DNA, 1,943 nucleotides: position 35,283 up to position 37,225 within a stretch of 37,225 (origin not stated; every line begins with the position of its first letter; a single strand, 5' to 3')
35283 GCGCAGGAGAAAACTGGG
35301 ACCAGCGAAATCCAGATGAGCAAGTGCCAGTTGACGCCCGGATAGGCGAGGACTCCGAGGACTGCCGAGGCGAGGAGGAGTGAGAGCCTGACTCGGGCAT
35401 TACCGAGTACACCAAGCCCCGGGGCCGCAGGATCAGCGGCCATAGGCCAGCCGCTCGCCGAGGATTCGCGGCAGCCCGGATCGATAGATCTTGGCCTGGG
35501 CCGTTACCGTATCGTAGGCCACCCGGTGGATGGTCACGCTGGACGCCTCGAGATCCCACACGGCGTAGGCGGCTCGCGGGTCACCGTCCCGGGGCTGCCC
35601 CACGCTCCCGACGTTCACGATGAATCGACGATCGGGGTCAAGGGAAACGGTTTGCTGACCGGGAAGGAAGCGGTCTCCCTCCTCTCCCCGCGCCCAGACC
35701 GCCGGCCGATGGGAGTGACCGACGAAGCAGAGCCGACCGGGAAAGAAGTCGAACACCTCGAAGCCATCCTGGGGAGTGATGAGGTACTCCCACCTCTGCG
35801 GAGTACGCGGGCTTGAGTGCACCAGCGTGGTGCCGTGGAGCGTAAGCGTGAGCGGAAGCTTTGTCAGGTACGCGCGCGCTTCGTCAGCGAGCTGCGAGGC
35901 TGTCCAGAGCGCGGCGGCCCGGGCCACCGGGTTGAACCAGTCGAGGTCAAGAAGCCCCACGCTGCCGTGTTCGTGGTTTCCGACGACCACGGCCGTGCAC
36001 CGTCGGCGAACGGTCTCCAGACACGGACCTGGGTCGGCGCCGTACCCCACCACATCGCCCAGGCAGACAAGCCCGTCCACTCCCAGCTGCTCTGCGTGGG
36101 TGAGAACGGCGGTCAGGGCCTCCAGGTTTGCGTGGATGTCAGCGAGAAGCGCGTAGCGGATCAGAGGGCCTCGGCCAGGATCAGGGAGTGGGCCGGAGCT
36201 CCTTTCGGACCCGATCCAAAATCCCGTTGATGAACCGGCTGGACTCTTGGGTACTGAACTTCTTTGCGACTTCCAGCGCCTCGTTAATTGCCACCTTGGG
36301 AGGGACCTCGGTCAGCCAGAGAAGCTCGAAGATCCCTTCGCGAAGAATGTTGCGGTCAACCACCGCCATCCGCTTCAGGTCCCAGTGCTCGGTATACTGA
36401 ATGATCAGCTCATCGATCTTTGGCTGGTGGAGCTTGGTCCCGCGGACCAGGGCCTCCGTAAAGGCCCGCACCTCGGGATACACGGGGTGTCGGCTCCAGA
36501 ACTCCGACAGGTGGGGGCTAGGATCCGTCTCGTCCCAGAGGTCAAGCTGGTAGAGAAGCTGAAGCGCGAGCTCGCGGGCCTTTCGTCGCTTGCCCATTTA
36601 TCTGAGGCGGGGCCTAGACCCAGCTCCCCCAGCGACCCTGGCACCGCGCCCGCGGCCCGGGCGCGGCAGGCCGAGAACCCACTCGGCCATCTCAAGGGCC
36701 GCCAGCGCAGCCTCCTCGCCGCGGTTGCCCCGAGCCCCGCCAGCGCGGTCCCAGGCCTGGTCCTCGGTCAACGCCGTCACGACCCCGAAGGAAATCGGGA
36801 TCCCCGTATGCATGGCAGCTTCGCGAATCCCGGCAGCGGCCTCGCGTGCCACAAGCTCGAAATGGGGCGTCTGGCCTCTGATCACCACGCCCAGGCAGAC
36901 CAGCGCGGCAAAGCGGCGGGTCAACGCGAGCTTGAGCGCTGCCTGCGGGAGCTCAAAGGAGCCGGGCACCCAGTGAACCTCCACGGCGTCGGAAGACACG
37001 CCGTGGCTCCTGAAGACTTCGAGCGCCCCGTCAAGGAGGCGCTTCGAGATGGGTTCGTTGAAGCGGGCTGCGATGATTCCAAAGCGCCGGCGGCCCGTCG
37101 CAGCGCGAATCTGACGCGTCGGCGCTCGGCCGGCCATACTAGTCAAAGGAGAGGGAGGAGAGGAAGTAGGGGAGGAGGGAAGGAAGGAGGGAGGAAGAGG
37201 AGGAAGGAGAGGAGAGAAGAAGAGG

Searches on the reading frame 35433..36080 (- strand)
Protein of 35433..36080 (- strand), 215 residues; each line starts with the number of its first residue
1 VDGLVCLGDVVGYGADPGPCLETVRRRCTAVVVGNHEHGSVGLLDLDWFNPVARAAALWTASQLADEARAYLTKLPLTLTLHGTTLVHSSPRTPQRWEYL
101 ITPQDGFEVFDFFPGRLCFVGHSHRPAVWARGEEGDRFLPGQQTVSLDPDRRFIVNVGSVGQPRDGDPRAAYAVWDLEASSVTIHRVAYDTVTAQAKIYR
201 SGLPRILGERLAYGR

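Call 30: search_protein_families(library=pfam, proteins=[window:35433-36080:-], max_evalue=0.00001)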
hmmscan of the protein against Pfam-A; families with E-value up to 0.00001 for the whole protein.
window:35433-36080:- (215 aa): 1 family
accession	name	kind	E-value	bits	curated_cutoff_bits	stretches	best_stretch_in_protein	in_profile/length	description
PF12850.12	Metallophos_2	-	6.7e-07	29.9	27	1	2-178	28-152/154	Calcineurin-like phosphoesterase superfamily domain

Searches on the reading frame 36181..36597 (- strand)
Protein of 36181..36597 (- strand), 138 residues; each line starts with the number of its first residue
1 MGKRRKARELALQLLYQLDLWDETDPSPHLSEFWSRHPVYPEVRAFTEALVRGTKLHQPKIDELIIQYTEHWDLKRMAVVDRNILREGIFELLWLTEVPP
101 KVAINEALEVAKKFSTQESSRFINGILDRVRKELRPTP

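Call 30: search_protein_families(library=pfam, proteins=[window:36181-36597:-], max_evalue=0.00001)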
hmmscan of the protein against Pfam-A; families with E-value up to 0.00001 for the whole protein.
window:36181-36597:- (138 aa): 1 family
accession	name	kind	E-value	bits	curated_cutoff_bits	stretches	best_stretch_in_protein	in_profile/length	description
PF01029.23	NusB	-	2.4e-36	125.5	23.1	1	5-131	1-132/133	NusB family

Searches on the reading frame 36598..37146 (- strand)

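Call 30: search_protein_families(library=pfam, proteins=[window:36598-37146:-], max_evalue=0.00001)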
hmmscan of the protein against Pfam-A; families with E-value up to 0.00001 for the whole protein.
window:36598-37146:- (182 aa): 1 family
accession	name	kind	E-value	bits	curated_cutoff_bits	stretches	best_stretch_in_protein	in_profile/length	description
PF00885.24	DMRL_synthase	-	5.8e-49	166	26.7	1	21-155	3-136/139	6,7-dimethyl-8-ribityllumazine synthase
